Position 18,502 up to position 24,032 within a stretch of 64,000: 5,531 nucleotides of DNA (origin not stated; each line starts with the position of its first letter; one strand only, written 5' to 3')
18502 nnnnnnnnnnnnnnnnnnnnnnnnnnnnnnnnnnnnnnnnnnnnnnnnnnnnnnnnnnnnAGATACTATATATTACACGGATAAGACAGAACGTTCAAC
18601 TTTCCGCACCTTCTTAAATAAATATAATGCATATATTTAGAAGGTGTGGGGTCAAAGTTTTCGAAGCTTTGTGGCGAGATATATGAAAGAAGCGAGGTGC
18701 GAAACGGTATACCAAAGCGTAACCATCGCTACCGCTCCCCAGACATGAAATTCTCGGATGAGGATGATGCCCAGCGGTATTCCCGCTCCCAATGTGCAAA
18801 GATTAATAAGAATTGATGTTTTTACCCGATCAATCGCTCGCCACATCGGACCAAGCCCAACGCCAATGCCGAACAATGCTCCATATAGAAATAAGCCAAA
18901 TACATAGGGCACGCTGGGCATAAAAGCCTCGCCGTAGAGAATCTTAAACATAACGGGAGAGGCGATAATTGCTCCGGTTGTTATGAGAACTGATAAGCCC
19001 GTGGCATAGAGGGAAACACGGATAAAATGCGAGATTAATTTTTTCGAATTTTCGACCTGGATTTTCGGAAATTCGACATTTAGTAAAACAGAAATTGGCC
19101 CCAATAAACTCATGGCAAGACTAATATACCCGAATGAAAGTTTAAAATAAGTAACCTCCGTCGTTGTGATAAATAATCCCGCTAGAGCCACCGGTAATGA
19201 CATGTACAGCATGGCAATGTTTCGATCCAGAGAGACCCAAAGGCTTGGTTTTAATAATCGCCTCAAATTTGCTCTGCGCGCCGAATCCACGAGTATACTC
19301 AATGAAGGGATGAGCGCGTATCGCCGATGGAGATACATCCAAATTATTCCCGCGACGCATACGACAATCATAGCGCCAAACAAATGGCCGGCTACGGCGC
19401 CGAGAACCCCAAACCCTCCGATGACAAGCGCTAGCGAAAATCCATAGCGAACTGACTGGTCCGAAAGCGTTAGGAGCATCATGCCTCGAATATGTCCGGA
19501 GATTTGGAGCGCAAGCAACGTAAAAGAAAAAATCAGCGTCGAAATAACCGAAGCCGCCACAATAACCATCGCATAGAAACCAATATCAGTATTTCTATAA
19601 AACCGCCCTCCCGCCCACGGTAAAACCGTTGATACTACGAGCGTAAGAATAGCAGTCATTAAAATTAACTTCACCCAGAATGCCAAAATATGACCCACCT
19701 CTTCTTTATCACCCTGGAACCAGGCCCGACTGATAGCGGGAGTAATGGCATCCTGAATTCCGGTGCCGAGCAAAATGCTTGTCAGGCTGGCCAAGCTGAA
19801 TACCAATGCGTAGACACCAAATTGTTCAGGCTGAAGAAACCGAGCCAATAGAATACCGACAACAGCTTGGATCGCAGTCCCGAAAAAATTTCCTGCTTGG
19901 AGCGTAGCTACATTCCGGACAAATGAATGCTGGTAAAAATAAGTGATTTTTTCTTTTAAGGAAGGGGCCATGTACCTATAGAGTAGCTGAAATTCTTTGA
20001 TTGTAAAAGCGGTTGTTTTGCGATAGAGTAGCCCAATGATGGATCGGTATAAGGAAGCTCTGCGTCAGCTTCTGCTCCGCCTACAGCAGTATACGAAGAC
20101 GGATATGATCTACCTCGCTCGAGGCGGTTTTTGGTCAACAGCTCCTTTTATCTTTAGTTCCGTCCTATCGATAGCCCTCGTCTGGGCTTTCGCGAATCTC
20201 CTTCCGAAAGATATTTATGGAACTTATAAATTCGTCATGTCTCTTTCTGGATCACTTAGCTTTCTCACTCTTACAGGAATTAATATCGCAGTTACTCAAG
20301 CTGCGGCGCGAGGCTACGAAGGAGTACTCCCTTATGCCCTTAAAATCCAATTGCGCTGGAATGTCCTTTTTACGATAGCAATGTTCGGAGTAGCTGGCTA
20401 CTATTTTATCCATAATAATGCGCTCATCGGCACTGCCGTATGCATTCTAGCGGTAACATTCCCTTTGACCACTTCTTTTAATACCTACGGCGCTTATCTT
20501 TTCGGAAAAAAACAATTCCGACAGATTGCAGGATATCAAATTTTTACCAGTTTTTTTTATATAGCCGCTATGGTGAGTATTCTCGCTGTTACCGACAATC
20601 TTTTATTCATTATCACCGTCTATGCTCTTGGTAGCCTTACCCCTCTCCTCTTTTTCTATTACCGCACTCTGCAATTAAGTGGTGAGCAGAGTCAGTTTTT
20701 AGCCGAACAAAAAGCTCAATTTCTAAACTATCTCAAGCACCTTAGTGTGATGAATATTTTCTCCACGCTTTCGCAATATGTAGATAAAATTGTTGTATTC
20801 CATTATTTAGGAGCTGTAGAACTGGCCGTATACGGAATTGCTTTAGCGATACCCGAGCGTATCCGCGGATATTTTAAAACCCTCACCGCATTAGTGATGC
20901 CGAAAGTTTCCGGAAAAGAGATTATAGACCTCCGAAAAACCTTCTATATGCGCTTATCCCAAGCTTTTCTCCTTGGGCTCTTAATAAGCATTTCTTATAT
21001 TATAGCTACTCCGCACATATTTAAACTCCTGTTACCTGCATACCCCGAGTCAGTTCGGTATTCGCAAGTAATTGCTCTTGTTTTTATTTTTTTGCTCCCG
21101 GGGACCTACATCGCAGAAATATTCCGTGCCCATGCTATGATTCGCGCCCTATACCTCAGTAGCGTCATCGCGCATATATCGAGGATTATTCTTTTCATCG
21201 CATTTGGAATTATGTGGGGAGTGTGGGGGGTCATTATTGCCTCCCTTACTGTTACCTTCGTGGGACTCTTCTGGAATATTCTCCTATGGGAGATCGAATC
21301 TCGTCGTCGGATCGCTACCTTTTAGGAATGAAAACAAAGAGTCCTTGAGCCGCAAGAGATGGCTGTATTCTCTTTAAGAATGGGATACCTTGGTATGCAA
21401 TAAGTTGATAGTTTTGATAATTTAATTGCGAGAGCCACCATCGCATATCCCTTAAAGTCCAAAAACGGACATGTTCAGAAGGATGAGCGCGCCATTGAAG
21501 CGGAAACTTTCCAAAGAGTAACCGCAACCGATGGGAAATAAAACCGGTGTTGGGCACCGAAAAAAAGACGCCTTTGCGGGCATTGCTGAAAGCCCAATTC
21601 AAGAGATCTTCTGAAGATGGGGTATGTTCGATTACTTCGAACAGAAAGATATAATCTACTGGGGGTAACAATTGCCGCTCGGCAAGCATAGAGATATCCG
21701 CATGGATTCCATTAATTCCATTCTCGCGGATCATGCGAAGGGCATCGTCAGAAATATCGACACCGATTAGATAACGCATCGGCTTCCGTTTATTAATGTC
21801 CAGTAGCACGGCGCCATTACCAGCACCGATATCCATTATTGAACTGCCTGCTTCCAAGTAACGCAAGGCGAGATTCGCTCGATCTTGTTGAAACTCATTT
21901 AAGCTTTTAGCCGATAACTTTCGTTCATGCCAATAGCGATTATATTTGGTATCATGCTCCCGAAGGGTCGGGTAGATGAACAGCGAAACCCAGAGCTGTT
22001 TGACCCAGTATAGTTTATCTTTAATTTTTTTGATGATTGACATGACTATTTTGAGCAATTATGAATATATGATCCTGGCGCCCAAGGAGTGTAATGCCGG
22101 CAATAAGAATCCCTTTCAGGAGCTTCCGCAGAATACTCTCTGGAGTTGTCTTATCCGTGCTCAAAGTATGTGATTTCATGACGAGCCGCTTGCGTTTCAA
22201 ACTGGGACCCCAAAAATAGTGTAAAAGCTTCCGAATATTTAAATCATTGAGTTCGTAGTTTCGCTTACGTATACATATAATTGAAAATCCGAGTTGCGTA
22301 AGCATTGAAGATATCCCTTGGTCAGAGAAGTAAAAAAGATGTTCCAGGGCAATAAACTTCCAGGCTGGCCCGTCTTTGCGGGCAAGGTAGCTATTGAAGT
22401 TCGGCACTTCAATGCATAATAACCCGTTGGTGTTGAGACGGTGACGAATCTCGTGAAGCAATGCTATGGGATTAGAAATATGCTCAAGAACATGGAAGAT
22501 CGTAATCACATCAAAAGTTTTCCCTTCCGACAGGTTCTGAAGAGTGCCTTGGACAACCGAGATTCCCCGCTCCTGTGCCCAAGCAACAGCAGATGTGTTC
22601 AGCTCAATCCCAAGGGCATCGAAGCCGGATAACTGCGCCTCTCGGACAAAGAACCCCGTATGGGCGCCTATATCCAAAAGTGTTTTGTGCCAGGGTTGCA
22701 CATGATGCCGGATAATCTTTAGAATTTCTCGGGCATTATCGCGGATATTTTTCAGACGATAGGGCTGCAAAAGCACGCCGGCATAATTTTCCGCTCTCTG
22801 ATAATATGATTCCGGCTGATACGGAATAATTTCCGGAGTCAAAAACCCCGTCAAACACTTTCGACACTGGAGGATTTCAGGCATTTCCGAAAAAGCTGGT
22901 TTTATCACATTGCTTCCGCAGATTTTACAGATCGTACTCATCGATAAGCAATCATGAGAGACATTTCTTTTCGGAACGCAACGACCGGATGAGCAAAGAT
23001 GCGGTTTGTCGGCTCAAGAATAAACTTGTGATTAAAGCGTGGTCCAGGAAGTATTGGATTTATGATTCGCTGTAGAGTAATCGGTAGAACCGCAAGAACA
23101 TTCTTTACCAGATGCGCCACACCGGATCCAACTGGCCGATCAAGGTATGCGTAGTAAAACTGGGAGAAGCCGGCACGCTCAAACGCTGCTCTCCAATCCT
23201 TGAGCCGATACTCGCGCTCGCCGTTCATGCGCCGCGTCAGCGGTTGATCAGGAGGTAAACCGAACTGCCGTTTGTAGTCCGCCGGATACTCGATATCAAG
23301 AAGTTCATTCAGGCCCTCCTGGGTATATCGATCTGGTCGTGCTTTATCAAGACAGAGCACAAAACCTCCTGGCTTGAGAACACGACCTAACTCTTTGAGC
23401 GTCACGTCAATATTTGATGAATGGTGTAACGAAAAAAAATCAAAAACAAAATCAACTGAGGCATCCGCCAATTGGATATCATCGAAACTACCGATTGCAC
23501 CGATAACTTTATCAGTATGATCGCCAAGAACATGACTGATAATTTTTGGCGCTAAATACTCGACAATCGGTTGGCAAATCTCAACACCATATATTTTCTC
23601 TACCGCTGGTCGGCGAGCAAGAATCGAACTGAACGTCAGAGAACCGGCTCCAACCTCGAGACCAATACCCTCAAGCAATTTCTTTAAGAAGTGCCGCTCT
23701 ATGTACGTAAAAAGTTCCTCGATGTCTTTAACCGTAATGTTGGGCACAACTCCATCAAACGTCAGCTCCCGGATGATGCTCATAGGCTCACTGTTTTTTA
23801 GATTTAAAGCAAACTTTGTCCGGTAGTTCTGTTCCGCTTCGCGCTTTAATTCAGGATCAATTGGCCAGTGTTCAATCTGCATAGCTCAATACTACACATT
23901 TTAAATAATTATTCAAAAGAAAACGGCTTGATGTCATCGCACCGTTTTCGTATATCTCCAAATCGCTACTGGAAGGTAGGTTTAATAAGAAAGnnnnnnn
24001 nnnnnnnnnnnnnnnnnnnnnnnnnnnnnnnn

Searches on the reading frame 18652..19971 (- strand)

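Call 72: search_protein_families(library=pfam, proteins=[window:18652-19971:-], max_evalue=0.0001)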
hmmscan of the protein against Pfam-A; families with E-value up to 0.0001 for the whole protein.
window:18652-19971:- (439 aa): 2 families
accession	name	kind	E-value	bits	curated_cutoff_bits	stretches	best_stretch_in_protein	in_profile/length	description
PF13440.11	Polysacc_synt_3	-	2.3e-17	63.6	23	1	41-355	1-293/293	Polysaccharide biosynthesis protein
PF01943.22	Polysacc_synt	-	2.4e-16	60.4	28.2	1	18-294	2-262/274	Polysaccharide biosynthesis protein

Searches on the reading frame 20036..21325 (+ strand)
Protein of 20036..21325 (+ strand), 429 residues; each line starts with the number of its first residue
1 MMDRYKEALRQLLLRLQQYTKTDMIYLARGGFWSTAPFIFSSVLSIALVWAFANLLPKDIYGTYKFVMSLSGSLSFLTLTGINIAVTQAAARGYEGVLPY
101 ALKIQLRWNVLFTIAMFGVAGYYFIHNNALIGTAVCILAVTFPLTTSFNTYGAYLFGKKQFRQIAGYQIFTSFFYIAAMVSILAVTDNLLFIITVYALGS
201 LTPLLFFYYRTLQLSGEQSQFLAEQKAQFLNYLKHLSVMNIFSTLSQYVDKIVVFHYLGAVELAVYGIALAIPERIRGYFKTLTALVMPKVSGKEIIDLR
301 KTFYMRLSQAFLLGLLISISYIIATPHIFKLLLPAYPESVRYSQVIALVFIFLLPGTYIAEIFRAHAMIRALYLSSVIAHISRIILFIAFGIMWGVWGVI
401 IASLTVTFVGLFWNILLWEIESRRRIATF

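Call 72: search_protein_families(library=pfam, proteins=[window:20036-21325:+], max_evalue=0.0001)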
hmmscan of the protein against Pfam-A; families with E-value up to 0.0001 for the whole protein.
window:20036-21325:+ (429 aa): 1 family
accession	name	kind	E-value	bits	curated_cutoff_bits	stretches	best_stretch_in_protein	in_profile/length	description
PF01943.22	Polysacc_synt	-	4.3e-06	26.8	28.2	1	28-269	2-247/274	Polysaccharide biosynthesis protein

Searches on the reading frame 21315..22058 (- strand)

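Call 72: search_protein_families(library=pfam, proteins=[window:21315-22058:-], max_evalue=0.0001)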
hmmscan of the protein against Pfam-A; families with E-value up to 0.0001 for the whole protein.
window:21315-22058:- (247 aa): 6 families
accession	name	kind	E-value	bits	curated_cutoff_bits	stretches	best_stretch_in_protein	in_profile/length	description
PF13489.12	Methyltransf_23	-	5.6e-17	62.4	27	1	59-218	11-163/164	Methyltransferase domain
PF07021.18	MetW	-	3.3e-08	33.8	21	1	64-187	7-135/193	Methionine biosynthesis protein MetW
PF13847.12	Methyltransf_31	-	4.2e-08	33.4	27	1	69-168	2-109/145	Methyltransferase domain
PF08242.18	Methyltransf_12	-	3.2e-07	31.4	30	1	75-154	1-86/98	Methyltransferase domain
PF13649.12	Methyltransf_25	-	1.6e-06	29.1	27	1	74-152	1-85/97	Methyltransferase domain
PF08241.18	Methyltransf_11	-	1.7e-05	25.8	21.2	1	76-154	2-81/95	Methyltransferase domain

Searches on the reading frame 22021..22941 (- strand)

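Call 72: search_protein_families(library=pfam, proteins=[window:22021-22941:-], max_evalue=0.0001)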
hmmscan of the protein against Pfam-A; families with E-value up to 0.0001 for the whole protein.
window:22021-22941:- (306 aa): 6 families
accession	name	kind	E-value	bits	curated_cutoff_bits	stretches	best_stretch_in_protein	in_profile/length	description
PF13489.12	Methyltransf_23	-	5.5e-23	81.9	27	1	70-223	10-163/164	Methyltransferase domain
PF08241.18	Methyltransf_11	-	1.5e-11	45.2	21.2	1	89-177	1-95/95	Methyltransferase domain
PF08242.18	Methyltransf_12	-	4.6e-10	40.5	30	1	89-175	1-98/98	Methyltransferase domain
PF13649.12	Methyltransf_25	-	4.3e-09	37.4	27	1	89-173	2-97/97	Methyltransferase domain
PF13847.12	Methyltransf_31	-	6.3e-08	32.9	27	1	86-181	5-113/145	Methyltransferase domain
PF07021.18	MetW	-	4.8e-06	26.8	21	1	73-186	3-116/193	Methionine biosynthesis protein MetW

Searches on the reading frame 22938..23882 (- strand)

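Call 72: search_protein_families(library=pfam, proteins=[window:22938-23882:-], max_evalue=0.0001)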
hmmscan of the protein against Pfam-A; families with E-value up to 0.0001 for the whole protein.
window:22938-23882:- (314 aa): 6 families
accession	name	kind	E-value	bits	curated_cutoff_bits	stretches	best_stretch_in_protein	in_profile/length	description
PF08241.18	Methyltransf_11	-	8.6e-14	52.4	21.2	1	75-177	1-95/95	Methyltransferase domain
PF13649.12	Methyltransf_25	-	1.7e-09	38.7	27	1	75-173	2-97/97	Methyltransferase domain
PF13489.12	Methyltransf_23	-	5.8e-09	36.3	27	1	55-239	7-159/164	Methyltransferase domain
PF08242.18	Methyltransf_12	-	1.2e-07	32.8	30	1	75-174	1-97/98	Methyltransferase domain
PF13847.12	Methyltransf_31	-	5.2e-05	23.4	27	0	75-177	8-109/145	Methyltransferase domain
PF01209.24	Ubie_methyltran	-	6.6e-05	22.8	20.1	0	131-184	105-158/233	ubiE/COQ5 methyltransferase family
